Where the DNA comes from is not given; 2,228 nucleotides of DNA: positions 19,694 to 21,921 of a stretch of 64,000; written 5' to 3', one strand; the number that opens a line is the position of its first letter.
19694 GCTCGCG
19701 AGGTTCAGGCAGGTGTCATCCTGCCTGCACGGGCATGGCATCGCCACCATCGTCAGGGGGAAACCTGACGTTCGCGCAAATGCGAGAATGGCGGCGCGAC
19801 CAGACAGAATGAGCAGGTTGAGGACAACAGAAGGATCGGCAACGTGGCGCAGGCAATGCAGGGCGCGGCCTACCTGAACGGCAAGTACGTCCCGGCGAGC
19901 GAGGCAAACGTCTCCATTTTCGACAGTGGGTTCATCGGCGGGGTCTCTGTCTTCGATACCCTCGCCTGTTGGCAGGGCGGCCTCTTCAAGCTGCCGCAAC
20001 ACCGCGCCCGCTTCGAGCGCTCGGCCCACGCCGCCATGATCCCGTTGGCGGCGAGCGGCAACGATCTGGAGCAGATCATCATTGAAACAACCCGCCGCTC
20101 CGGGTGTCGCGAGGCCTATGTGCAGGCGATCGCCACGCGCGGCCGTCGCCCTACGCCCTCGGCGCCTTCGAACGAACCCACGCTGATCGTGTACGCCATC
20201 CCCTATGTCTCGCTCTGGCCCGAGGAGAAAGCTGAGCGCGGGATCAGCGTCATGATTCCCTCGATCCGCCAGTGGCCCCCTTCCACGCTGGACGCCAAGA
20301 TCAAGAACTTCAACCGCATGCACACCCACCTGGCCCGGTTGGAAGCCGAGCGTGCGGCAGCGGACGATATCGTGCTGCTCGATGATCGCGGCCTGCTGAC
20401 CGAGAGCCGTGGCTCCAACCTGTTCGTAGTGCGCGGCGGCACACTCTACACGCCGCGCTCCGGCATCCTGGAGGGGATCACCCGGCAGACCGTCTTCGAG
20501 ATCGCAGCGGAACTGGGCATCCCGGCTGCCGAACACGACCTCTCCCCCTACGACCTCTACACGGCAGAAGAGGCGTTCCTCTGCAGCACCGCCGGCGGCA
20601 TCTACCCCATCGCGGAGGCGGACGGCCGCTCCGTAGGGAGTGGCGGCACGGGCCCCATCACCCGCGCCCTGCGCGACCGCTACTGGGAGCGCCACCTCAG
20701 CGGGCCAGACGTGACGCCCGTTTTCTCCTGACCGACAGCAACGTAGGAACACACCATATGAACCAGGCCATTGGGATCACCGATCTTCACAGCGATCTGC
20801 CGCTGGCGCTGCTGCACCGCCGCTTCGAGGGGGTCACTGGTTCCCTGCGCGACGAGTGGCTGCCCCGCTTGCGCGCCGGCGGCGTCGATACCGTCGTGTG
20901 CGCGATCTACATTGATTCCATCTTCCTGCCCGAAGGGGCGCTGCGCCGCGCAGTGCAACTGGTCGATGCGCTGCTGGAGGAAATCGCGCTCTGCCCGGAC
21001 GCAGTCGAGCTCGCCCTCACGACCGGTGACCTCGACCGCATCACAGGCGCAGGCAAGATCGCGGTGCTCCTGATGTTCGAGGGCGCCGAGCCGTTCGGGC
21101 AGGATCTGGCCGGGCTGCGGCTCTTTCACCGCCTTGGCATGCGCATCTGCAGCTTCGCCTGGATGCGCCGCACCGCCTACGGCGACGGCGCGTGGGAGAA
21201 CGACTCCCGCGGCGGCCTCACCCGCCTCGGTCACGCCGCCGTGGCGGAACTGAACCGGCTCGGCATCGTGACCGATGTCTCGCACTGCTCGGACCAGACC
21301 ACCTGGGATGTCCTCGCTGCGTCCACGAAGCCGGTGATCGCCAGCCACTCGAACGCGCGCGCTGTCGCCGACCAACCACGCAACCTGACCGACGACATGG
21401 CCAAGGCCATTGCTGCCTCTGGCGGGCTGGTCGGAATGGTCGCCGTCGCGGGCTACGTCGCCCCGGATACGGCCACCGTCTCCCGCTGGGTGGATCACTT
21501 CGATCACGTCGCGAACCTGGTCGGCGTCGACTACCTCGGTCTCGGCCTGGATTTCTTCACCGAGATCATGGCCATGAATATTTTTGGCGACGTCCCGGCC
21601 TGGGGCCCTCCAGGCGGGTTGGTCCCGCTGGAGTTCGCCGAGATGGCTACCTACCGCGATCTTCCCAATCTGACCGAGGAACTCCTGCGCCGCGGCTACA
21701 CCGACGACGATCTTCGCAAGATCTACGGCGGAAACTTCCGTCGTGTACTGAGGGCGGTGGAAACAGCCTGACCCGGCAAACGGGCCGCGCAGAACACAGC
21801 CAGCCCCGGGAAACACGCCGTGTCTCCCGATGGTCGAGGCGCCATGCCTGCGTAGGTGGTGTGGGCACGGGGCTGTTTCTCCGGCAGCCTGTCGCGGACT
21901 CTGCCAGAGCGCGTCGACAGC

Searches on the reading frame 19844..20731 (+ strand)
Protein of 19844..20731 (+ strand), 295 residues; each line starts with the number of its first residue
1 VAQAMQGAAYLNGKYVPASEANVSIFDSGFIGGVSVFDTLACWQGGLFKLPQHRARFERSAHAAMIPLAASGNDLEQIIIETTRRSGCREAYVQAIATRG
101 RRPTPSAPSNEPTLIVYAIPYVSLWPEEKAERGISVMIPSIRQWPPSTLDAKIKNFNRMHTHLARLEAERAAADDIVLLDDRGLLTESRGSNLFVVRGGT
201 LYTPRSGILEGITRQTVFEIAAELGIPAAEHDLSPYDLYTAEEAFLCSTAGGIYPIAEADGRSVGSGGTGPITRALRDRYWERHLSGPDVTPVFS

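Call 4: search_protein_families(library=pfam, proteins=[window:19844-20731:+], max_evalue=0.01)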
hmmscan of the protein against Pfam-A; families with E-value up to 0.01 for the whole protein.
window:19844-20731:+ (295 aa): 1 family
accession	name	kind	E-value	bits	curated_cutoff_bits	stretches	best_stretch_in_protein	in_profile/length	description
PF01063.24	Aminotran_4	-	6.6e-52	177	28.5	1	36-258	2-222/223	Amino-transferase class IV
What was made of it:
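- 19844..20731 (+): Class IV (fold-type IV) aminotransferase, intact and under purifying selection. PF01063 at 6.6e-52 (call 4).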

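Call 6: find_related_loci(query=window:19844-20731:+, collection=genome_contigs, flank=6000)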
Query window:19844-20731:+ (295 aa) in genome_contigs; peptide patterns used: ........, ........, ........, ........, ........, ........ (x = any residue, [..] = any of these).
162 stretches matched a pattern; 69 encode a relative of the query (tblastn E <= 1e-3); 69 distinct loci.
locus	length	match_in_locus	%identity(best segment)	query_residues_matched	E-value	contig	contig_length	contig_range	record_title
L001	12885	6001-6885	94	1-295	0e+0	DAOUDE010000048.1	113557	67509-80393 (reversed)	MAG TPA_asm: Thermomicrobiales bacterium isolate M11_10 k145_2444309, whole genome shotgun sequence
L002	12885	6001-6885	95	1-295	0e+0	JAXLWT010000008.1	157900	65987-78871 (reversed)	MAG: Thermomicrobiales bacterium isolate STL-CHL30 C1.275.fa-8, whole genome shotgun sequence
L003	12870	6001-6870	78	5-294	2e-159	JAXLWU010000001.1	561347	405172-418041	MAG: Thermomicrobiales bacterium isolate STL-CHL31 C2.82.fa-1, whole genome shotgun sequence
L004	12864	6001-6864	78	7-294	5e-157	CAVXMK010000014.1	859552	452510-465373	MAG: uncultured Chloroflexia bacterium isolate MFD02840.bin.2.193 genome assembly, contig: contig_30186, whole genome sh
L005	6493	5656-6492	77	3-281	6e-149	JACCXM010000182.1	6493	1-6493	MAG: Chloroflexia bacterium isolate MGR_bin178 SD2897-2912_k127_6629273, whole genome shotgun sequence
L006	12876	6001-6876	66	4-295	6e-137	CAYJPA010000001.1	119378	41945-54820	MAG TPA_asm: uncultured Sphaerobacteraceae bacterium isolate ERP124720_co1_207 genome assembly, contig: NODE_207_length_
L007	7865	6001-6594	77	1-198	7e-104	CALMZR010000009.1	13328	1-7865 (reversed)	MAG TPA_asm: uncultured Chloroflexi bacterium isolate SRR6670122_bin.72_CONCOCT_v1.1_MAG genome assembly, contig: ERZ534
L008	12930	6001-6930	79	4-294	3e-119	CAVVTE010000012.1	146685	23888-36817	MAG: uncultured Chloroflexia bacterium isolate MFD02840.bin.2.158 genome assembly, contig: contig_25434, whole genome sh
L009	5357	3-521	77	122-294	5e-90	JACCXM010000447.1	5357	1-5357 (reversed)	MAG: Chloroflexia bacterium isolate MGR_bin178 SD2897-2912_k127_3664456, whole genome shotgun sequence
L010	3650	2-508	79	126-294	1e-87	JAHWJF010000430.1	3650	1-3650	MAG: Chloroflexota bacterium isolate 0707_bin10 NODE_9968_length_3650_cov_5.923505, whole genome shotgun sequence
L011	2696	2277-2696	92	1-140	7e-85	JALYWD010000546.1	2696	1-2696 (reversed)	MAG: Chloroflexota bacterium isolate KUW bin4 SD1472-74_k127_1163546, whole genome shotgun sequence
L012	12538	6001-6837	38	5-280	2e-57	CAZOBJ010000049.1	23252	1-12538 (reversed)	MAG TPA_asm: uncultured Planctomycetales bacterium isolate binchicken_co334_325 genome assembly, contig: NODE_3650_lengt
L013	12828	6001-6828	38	10-282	4e-57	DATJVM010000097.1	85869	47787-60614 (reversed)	MAG TPA_asm: Gemmatimonadales bacterium isolate SMAG_U15073 k141_2050008, whole genome shotgun sequence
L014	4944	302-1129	39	10-278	5e-57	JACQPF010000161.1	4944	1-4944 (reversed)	MAG: Elusimicrobia bacterium isolate NC_groundwater_1300_Ag_S-0.2um_60_19 S_p2_S4_coassembly_k141_1512563, whole genome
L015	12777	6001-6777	40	9-264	3e-56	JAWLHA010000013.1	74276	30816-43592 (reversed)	MAG: Gammaproteobacteria bacterium isolate 30dZY2.bin.20 NODE_583_length_74276_cov_10.047899, whole genome shotgun seque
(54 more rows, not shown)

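Call 10: find_encoding_contigs(protein=window:19844-20731:+, flank=4000, max_places=10)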
Protein window:19844-20731:+ (295 aa): 3 contigs read that carry it; 3 places shown.
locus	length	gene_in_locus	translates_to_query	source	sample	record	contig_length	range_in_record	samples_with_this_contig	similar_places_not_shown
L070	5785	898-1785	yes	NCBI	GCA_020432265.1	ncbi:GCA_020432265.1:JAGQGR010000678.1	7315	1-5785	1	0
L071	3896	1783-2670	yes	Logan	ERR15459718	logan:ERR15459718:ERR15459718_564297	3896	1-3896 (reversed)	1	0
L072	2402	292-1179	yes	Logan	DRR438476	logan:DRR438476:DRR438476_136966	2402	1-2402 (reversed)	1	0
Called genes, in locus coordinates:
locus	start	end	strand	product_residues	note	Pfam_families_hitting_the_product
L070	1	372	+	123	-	PF00291:PALP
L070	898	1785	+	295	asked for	PF01063:Aminotran_4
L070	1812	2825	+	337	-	PF01244:Peptidase_M19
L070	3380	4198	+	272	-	PF00149:Metallophos, PF06874:FBPase_2 (faint)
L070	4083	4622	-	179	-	PF00903:Glyoxalase, PF18029:Glyoxalase_6 (weak)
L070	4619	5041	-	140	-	PF04075:F420H2_quin_red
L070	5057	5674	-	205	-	PF03358:FMN_red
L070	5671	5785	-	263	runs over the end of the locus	PF00797:Acetyltransf_2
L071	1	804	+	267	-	?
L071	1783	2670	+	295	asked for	PF01063:Aminotran_4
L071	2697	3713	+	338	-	PF01244:Peptidase_M19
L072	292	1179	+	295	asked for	PF01063:Aminotran_4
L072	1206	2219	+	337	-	PF01244:Peptidase_M19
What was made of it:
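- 19844..20731 (+): Protein identical in L070, L071 and L072 (call 10).
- The 157-aa N-terminal ORF keeps the ancestral start, and gene callers annotate it (a 123-aa 'PALP' gene on L070, call 10).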

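Call 18: search_protein_families(library=ncbifam, proteins=[L001:4978-5958:+, window:19844-20728:+], max_evalue=0.00001)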
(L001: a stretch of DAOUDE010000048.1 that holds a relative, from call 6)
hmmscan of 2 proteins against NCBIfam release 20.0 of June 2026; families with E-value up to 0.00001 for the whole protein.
L001:4978-5958:+ (327 aa): 34 families (the best 25 are shown)
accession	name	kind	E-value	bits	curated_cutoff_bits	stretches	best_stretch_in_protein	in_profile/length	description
NF004771.0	PRK06110.1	equivalog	2.1e-64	217.7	317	1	16-325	4-316/323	threonine dehydratase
NF005292.0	PRK06815.1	equivalog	5.8e-63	212.9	371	1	19-325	7-317/320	threonine/serine dehydratase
NF005600.0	PRK07334.1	equivalog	7.6e-61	205.9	496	1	11-317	6-313/408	threonine ammonia-lyase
TIGR01127.1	ilvA_1Cterm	equivalog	8.9e-61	206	378.75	1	42-325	9-295/380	threonine ammonia-lyase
NF006390.0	PRK08639.1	equivalog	5.6e-58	196.9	421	1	14-323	6-322/418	threonine ammonia-lyase IlvA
TIGR01124.1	ilvA_2Cterm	equivalog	2.2e-55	188.2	411.3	1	31-322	15-312/499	threonine ammonia-lyase, biosynthetic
NF006674.0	PRK09224.1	subfamily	9.4e-55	186.2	577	1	27-322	19-320/508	threonine ammonia-lyase IlvA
TIGR02079.1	THD1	equivalog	3.2e-53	181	440.55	1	19-322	2-313/410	threonine ammonia-lyase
NF006094.0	PRK08246.1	subfamily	1.6e-51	175.5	331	1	15-320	5-308/310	serine/threonine dehydratase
NF009130.0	PRK12483.1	subfamily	4.4e-50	170.7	801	1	25-323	29-333/521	threonine ammonia-lyase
NF005680.0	PRK07476.1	equivalog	9.2e-50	169.4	413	1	14-326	4-321/326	hydroxyectoine utilization dehydratase EutB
NF005454.0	PRK07048.1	equivalog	1.1e-46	159.4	452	1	14-326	6-321/324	threo-3-hydroxy-L-aspartate ammonia-lyase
NF045641.2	BHydaspDhtseBhcB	equivalog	1.2e-46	159.3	550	1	20-320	7-309/312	beta-hydroxyaspartate dehydratase BhcB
NF006389.0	PRK08638.1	equivalog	4.1e-45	154.1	453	1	11-322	5-321/333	bifunctional threonine ammonia-lyase/L-serine ammonia-lyase TdcB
TIGR02991.1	ectoine_eutB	equivalog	1.6e-41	142.3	413.35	1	15-324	1-314/317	hydroxyectoine utilization dehydratase EutB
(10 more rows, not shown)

window:19844-20728:+ (295 aa): 20 families
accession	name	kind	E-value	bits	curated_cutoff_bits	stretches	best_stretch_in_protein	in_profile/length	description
NF006185.0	PRK08320.1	subfamily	1.1e-65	221.8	363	1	8-283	4-282/292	branched-chain amino acid aminotransferase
TIGR01122.1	ilvE_I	equivalog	1.8e-59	201.3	245.55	1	10-282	1-282/298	branched-chain-amino-acid transaminase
NF005146.0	PRK06606.1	equivalog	2.9e-54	184.1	279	1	5-282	5-290/307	branched-chain amino acid transaminase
NF009126.0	PRK12479.1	equivalog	8.8e-51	172.8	518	1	9-280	6-280/299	branched-chain-amino-acid transaminase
NF005209.0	PRK06680.1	subfamily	2.4e-43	148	320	1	6-283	2-280/286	D-amino-acid transaminase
NF005726.0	PRK07544.1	equivalog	3.6e-39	134.6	396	1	6-281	10-285/295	branched-chain amino acid aminotransferase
TIGR01121.1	D_amino_aminoT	equivalog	3.8e-37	128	277.45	1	10-280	3-271/276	D-amino-acid transaminase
NF005800.0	PRK07650.1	equivalog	2.7e-34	118.8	308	1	10-282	4-274/290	aminodeoxychorismate lyase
NF004761.0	PRK06092.1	equivalog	2e-27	96.1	260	1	19-262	8-250/268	aminodeoxychorismate lyase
NF005888.0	PRK07849.1-3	equivalog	1.8e-24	86.2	273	2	167-264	174-274/298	aminodeoxychorismate lyase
TIGR03461.1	pabC_Proteo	equivalog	4.7e-24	85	176.85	1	20-261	7-247/262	aminodeoxychorismate lyase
NF009066.0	PRK12400.1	equivalog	6.4e-22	78.3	538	1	26-280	26-278/290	D-amino-acid transaminase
NF009896.0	PRK13356.1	equivalog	1.8e-21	76.5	262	1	3-282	4-281/287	branched-chain amino acid aminotransferase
NF005886.0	PRK07849.1-1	equivalog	1.4e-16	60.7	253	1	27-252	32-260/291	aminodeoxychorismate lyase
NF006734.0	PRK09266.1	subfamily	3.4e-12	46.2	202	1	161-280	146-262/270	hypothetical protein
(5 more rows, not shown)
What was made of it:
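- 19844..20731 (+): Below all NCBIfam equivalog cut-offs; closest to the BCAT models (call 18).
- On Threonine ammonia-lyase / threonine-serine dehydratase equivalogs (NCBIfam NF004771, NF005292, TIGR01127, NF006389 TdcB): Best scores are 217.7 against 317, 212.9 against 371, 206 against 378.75, and TdcB 154.1 against 453 (call 18).
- On D-serine ammonia-lyase (DsdA): All top hits are threonine or threonine/serine dehydratases (call 18).
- Closest known: Threonine ammonia-lyase catalytic domain. Different: It scores below the curated cut-off of every equivalog model (217.7 against 317 for the best; call 18).
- The intact ortholog scores below the curated cut-off of every NCBIfam threonine/serine dehydratase model (best 217.7 against 317; call 18).
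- Tried and rejected: All NCBIfam equivalog cut-offs are missed (call 18).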

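Call 19: search_solved_structures(query=L001:4978-5958:+, max_evalue=1e-20, show_alignments=1)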
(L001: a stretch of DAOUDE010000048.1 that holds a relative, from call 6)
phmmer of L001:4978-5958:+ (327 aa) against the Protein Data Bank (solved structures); distinct sequences matched with E-value up to 1e-20: 20.
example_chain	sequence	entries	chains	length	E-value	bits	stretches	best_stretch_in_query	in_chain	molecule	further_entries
8y1j_A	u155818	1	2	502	1.1e-40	143.2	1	30-323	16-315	L-threonine dehydratase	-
8zkv_A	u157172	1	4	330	2.9e-39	138.5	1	31-325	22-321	L-threonine dehydratase biosynthetic IlvA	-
43cq_A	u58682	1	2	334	6.1e-39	137.4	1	31-322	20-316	L-threonine dehydratase biosynthetic IlvA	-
3iau_A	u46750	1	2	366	9.8e-39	136.7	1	24-324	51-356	Threonine deaminase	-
1tdj_A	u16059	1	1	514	1.1e-38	136.6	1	31-322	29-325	BIOSYNTHETIC THREONINE DEAMINASE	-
9d2q_A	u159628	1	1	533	1.2e-38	136.4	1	31-322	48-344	L-threonine dehydratase biosynthetic IlvA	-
5cvc_A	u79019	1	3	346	2.6e-34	122.2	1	19-321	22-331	Serine racemase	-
6lut_A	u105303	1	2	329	6.6e-31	111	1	15-326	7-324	Probable serine racemase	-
1ve5_A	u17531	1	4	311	2.9e-30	108.9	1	20-316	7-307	Threonine deaminase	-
3l6b_A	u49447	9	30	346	3.1e-30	108.8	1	21-319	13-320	Serine racemase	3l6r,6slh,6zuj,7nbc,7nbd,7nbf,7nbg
6zsp_AAA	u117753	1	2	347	3.1e-30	108.8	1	21-319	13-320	Serine racemase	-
5x2l_A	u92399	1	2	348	3.3e-30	108.7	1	25-319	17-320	Serine racemase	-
3hmk_A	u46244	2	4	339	1.1e-29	107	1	20-320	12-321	Serine racemase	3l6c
2gn0_A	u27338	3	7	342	5.6e-29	104.7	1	49-323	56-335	Threonine dehydratase catabolic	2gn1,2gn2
1pwe_A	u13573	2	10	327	5.4e-25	91.6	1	34-324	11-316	L-serine dehydratase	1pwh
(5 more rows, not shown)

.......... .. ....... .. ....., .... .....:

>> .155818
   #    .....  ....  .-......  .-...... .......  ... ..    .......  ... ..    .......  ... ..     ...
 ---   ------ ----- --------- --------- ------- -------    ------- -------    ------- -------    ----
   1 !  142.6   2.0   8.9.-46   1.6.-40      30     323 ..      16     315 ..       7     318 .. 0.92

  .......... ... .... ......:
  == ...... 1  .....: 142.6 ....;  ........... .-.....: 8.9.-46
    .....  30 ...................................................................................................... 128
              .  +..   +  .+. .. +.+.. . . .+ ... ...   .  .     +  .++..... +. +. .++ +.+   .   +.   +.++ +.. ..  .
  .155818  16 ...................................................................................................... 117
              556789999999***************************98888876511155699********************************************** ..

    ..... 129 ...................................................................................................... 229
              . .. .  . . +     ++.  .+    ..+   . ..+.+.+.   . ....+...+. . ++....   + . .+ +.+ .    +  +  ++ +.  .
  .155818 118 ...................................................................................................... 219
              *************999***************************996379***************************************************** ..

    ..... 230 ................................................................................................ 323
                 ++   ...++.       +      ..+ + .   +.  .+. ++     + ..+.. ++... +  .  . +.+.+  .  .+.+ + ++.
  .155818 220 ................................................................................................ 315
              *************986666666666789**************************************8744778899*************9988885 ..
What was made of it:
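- Closest known: Threonine ammonia-lyase catalytic domain. Same: The intact ortholog aligns over nearly its full length with the IlvA catalytic domain (E = 1.1e-40 to 8y1j; call 19).
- Closest known: Serine racemase / serine dehydratase-like fold-type II enzymes. Same: E = 2.6e-34 to 5.4e-25 against the intact ortholog (call 19).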

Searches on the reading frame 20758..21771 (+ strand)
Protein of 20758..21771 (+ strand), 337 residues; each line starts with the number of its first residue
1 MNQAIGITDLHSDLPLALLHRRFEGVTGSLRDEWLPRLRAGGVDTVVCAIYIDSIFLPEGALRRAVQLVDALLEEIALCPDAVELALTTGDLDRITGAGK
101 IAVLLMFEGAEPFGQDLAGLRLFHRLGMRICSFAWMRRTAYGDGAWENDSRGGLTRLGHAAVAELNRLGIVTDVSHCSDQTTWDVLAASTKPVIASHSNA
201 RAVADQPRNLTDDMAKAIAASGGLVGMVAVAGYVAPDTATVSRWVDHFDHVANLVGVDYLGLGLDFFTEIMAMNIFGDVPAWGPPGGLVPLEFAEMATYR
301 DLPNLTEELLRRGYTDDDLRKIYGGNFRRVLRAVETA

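Call 4: search_protein_families(library=pfam, proteins=[window:20758-21771:+], max_evalue=0.01)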
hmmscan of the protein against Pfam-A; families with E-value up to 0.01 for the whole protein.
window:20758-21771:+ (337 aa): 1 family
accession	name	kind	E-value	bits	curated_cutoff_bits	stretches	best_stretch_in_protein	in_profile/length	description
PF01244.27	Peptidase_M19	-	6.5e-92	308.5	26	1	3-332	4-318/319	Membrane dipeptidase (Peptidase family M19)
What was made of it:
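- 20758..21771 (+): M19 dipeptidase, intact and under purifying selection. PF01244 at 6.5e-92 (call 4).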

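Call 11: find_encoding_contigs(protein=window:20758-21771:+, flank=4000, max_places=10)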
Protein window:20758-21771:+ (337 aa): 1 contig read that carries it; 1 place shown.
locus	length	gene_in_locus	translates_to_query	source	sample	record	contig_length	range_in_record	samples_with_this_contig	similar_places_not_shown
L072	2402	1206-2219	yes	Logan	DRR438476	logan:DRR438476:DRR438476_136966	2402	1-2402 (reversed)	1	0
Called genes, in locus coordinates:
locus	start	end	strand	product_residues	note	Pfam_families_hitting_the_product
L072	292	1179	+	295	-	PF01063:Aminotran_4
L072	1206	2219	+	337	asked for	PF01244:Peptidase_M19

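Call 18: search_protein_families(library=ncbifam, proteins=[window:20758-21768:+], max_evalue=0.00001)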
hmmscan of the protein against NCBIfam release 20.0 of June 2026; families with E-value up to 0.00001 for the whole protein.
window:20758-21768:+ (337 aa): 0 families
